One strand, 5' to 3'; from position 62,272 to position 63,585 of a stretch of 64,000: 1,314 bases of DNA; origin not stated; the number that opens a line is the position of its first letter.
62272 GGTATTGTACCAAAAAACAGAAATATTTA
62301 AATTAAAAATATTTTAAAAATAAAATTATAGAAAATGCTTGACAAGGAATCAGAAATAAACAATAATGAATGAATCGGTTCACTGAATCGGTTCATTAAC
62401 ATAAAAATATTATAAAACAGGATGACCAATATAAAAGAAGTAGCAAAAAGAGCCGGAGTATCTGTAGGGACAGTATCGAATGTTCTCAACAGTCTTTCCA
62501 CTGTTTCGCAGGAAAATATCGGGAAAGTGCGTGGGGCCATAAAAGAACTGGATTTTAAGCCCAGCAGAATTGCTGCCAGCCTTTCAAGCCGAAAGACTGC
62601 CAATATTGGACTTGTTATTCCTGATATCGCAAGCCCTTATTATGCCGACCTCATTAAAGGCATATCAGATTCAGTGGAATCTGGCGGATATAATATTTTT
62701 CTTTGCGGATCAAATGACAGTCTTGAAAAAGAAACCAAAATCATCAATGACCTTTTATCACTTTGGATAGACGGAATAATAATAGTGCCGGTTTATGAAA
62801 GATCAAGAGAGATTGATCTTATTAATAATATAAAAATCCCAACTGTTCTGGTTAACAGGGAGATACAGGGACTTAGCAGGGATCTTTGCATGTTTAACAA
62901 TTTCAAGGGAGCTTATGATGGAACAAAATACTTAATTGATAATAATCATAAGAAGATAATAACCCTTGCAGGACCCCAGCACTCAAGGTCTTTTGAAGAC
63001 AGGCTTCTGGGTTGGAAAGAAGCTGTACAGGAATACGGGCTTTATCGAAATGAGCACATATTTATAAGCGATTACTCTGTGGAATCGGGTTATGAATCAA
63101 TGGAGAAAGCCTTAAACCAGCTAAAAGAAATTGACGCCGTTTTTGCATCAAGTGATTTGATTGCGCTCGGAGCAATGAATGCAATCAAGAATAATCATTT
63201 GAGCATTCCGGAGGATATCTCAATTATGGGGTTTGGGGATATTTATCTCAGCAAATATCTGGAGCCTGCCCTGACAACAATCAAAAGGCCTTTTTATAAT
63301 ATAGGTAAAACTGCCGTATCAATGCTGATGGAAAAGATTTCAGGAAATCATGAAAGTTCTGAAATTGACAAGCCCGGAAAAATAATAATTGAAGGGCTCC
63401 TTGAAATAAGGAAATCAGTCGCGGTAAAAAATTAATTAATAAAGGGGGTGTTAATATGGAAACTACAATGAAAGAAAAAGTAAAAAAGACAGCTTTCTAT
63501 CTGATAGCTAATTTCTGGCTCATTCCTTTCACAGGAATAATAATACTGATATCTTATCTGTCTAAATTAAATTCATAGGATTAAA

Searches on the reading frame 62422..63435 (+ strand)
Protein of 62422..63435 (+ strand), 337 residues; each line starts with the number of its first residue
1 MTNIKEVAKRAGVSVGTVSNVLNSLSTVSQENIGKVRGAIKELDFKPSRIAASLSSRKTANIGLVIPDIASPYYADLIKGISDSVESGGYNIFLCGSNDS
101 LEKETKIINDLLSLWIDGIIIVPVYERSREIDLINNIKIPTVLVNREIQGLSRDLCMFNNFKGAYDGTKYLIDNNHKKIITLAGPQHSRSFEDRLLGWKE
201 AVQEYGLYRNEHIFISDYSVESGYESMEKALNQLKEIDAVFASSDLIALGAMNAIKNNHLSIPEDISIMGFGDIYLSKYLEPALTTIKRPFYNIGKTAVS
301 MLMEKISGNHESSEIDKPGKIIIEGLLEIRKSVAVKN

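Call 74: search_protein_families(library=pfam, proteins=[window:62422-63435:+], max_evalue=0.00001)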
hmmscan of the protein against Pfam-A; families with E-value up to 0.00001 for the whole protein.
window:62422-63435:+ (337 aa): 4 families
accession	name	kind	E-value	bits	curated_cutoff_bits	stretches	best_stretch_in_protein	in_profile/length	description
PF00532.27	Peripla_BP_1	-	1.3e-30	107.3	22.2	1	60-314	2-267/281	Periplasmic binding proteins and sugar binding domain of LacI family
PF13377.12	Peripla_BP_3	-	1.5e-28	100.4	26.5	1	169-311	2-150/167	Periplasmic binding protein-like domain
PF13407.12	Peripla_BP_4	-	3.8e-16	59.9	35.1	1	62-308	1-256/258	Periplasmic binding protein domain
PF00356.27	LacI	-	1.4e-14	54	27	1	3-48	1-46/46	Bacterial regulatory proteins, lacI family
